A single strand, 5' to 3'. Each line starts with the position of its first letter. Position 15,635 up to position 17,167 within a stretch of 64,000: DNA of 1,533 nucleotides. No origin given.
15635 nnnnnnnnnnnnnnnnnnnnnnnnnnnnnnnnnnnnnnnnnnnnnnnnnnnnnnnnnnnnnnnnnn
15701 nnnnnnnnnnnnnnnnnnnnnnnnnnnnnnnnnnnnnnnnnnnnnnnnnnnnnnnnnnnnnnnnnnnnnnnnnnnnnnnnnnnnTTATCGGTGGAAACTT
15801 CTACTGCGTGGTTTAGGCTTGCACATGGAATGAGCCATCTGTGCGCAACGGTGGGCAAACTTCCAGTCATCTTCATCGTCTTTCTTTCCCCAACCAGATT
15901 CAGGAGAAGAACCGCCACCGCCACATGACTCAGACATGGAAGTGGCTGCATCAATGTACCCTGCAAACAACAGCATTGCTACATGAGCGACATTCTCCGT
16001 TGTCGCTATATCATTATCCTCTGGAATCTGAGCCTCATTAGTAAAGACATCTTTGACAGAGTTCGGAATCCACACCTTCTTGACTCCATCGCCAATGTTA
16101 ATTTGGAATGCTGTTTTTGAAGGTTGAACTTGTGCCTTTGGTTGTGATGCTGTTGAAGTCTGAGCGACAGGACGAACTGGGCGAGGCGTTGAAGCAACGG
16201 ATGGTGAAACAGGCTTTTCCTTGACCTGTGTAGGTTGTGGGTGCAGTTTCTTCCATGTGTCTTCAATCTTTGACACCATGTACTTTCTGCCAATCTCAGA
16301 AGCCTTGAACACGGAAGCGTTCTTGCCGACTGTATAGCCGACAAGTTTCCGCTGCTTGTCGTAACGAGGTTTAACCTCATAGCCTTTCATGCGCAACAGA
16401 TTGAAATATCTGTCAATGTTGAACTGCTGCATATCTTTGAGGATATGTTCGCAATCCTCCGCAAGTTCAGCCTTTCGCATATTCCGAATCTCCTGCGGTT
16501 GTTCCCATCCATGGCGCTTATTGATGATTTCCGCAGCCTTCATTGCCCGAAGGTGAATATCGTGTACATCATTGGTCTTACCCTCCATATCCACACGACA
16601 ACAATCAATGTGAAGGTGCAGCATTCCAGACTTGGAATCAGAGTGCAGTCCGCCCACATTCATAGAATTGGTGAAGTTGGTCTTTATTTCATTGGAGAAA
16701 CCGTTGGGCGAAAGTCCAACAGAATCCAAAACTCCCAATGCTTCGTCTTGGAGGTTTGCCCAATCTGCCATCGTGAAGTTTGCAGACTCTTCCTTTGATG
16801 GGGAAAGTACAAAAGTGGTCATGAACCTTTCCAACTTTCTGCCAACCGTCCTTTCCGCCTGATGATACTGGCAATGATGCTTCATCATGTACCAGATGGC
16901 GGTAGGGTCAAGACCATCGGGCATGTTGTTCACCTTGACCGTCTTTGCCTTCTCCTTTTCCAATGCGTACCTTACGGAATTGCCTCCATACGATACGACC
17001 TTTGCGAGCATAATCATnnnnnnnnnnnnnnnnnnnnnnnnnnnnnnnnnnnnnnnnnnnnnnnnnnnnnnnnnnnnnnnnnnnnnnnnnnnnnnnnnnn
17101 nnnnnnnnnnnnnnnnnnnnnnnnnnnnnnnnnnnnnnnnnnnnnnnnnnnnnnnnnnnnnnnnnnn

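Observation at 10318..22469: traE is split by an ~11.7-kb insertion; joining the flanks regenerates an intact TraE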

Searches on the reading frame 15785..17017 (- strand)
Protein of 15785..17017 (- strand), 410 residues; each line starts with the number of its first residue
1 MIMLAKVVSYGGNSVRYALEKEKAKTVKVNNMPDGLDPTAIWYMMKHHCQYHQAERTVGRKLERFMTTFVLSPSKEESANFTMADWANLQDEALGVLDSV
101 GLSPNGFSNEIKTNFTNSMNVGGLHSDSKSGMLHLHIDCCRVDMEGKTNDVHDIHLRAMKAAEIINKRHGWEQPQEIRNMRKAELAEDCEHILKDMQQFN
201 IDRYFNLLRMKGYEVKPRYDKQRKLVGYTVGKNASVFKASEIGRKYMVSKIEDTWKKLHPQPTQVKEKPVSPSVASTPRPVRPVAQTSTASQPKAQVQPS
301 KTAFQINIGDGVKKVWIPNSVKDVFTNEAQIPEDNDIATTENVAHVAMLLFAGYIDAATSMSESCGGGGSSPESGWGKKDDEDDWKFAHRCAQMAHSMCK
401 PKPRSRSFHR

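Call 6: search_protein_families(library=pfam, proteins=[window:15785-17017:-], max_evalue=0.01)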
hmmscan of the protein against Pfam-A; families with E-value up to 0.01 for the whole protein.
window:15785-17017:- (410 aa): 1 family
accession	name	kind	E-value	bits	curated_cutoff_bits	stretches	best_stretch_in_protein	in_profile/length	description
PF03432.20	Relaxase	-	0.0022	18.7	24.6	0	122-171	83-132/132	MobA/VirD2-like, nuclease domain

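Call 16: find_encoding_contigs(protein=window:15785-17017:-, flank=10000, max_places=10)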
Protein window:15785-17017:- (410 aa): no gene with exactly this product is on record in the collection.

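Call 17: find_related_loci(query=window:15785-17017:-, collection=genome_contigs, flank=10000)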
Query window:15785-17017:- (410 aa) in genome_contigs; peptide patterns used: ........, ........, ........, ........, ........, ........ (x = any residue, [..] = any of these).
84 stretches matched a pattern; 55 encode a relative of the query (tblastn E <= 1e-3); 54 distinct loci.
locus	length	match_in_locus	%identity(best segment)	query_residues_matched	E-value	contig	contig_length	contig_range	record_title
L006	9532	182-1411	93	1-410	0e+0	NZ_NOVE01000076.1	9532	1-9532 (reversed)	Prevotella sp. 885 NODE_76_length_9532_cov_42.1068, whole genome shotgun sequence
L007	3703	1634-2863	93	1-410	0e+0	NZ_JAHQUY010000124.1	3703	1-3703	Leyella stercorea strain MSK.21.24 NODE_165_length_3703_cov_171.417, whole genome shotgun sequence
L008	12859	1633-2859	94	1-410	0e+0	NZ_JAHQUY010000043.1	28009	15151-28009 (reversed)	Leyella stercorea strain MSK.21.24 NODE_44_length_28009_cov_261.299, whole genome shotgun sequence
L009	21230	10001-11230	93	1-410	0e+0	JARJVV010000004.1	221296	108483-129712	Prevotella sp. B2-R-102 contig4, whole genome shotgun sequence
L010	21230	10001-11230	93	1-410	0e+0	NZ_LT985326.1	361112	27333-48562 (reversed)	Prevotella merdae strain Marseille-P4119, whole genome shotgun sequence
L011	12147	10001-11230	93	1-410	0e+0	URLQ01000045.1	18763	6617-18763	uncultured Prevotella sp. isolate UMGS1118 genome assembly, contig: NODE_674_length_18763_cov_3.6509, whole genome shotg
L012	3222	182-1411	93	1-410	0e+0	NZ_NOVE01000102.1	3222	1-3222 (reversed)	Prevotella sp. 885 NODE_102_length_3222_cov_27.6772, whole genome shotgun sequence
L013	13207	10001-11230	93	1-410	0e+0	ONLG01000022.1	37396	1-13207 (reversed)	uncultured Prevotella sp. isolate RUG413 genome assembly, contig: scaffold_505, whole genome shotgun sequence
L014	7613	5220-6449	93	1-410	0e+0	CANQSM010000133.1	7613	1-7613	MAG: uncultured Phocaeicola sp. isolate Lapin-021__bin16 genome assembly, contig: Lapin-021__NODE_11350_length_7613_cov_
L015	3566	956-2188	93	1-410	0e+0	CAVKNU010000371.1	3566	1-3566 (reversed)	Lachnospiraceae bacterium isolate G02637-L1_cleanbin_000029 genome assembly, contig: Spades_G02637-L1_contig_9887, whole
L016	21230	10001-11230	93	1-410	0e+0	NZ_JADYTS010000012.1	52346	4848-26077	Leyella stercorea strain An906 An906_NODE_12_length_52346_cov_28.025252_pilon, whole genome shotgun sequence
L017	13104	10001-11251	74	1-410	0e+0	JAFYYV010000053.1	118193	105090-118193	MAG: Prevotella sp. isolate RGIG7546 Water_buffalos_Omasum-1__c630177, whole genome shotgun sequence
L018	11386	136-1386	71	1-410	0e+0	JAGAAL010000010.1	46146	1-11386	MAG: Bacteroidaceae bacterium isolate RGIG8264 Water_buffalos_Rumen-5__c312522, whole genome shotgun sequence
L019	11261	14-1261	71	1-410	0e+0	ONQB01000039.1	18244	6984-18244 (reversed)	uncultured Prevotella sp. isolate RUG541 genome assembly, contig: scaffold_2842, whole genome shotgun sequence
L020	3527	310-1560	71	1-410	0e+0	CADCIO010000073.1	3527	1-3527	MAG: uncultured Bacteroidales bacterium isolate RUG14675 genome assembly, contig: RUG14675_asm_73, whole genome shotgun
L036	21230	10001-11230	93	1-410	0e+0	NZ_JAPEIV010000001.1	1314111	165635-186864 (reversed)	Segatella copri strain F3-48 1, whole genome shotgun sequence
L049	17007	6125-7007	88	117-410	2e-114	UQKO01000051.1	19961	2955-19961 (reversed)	uncultured Prevotella sp. isolate UMGS373 genome assembly, contig: NODE_796_length_19961_cov_19.9192, whole genome shotg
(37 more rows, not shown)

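Call 50: search_protein_families(library=ncbifam, proteins=[window:15785-17017:-], max_evalue=0.01)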
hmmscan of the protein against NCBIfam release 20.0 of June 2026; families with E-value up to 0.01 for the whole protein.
window:15785-17017:- (410 aa): 3 families
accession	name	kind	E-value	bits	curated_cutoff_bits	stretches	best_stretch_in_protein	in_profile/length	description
NF041420.1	MbpB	equivalog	7.4e-23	81.4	400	1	68-264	65-248/260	mobilization protein MbpB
NF041325.1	Bacteroid_MobB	subfamily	0.00044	19.4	400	0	180-274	266-364/420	conjugal transfer protein MobB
NF041893.1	TraI_MobP_relax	equivalog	0.0015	17.6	250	0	124-191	111-182/502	TraI/MobA(P) family conjugative relaxase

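Call 58: search_protein_families(library=pfam, proteins=[L009:13969-15084:-, L009:12888-13994:-, L009:11898-12881:-, L036:14078-15850:+, L010:13010-14314:-, L010:12502-13005:-, L036:17009-17584:-, L016:11972-13237:-, L036:12644-13930:-], max_evalue=0.001)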
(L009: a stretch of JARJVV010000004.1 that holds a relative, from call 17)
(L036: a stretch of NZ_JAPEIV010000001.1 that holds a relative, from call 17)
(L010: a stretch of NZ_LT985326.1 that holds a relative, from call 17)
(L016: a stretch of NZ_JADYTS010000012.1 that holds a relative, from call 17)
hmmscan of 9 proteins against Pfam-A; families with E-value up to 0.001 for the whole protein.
L009:13969-15084:- (371 aa): 1 family
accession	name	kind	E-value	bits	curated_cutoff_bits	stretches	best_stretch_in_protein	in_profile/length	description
PF00145.23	DNA_methylase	-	1.2e-68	232.4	22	1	12-348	1-320/324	C-5 cytosine-specific DNA methylase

L009:12888-13994:- (368 aa): 1 family
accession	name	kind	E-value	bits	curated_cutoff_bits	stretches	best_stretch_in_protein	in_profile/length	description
PF09566.16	RE_SacI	-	1.1e-75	255.6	19.3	1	13-289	5-275/276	SacI restriction endonuclease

L009:11898-12881:- (327 aa): 1 family
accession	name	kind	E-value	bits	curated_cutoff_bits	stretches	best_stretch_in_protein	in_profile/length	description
PF14022.11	DUF4238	-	6.2e-18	65.6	27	1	4-256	1-275/281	Protein of unknown function (DUF4238)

L036:14078-15850:+ (590 aa): 5 families
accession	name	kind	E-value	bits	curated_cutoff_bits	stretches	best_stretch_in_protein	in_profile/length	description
PF07859.19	Abhydrolase_3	-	4e-50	170.9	25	1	364-567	1-209/210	alpha/beta hydrolase fold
PF13354.11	Beta-lactamase2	-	3.9e-30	105.2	22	1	58-269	13-213/214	Beta-lactamase enzyme family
PF20434.5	BD-FAE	-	1e-21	77.9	26.8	1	349-456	2-111/215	BD-FAE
PF00135.34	COesterase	-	1.3e-08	34.7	27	1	350-457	90-206/515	Carboxylesterase family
PF10340.15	Say1_Mug180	-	1e-06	28.3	21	1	353-455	114-216/374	Steryl acetyl hydrolase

L010:13010-14314:- (434 aa): 0 families

L010:12502-13005:- (167 aa): 1 family
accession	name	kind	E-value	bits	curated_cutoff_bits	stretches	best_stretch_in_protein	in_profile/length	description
PF20251.4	Big_14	-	3.6e-08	33.8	27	1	47-153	4-95/104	Bacterial Ig-like domain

L036:17009-17584:- (191 aa): 0 families

L016:11972-13237:- (421 aa): 0 families

L036:12644-13930:- (428 aa): 2 families
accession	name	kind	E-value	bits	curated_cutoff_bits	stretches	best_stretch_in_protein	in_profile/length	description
PF01609.27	DDE_Tnp_1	-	1.5e-21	77.5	23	1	139-366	4-200/200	Transposase DDE domain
PF13701.12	DDE_Tnp_1_4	-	8.7e-17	60.9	34.7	1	41-424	51-424/435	Transposase DDE domain group 1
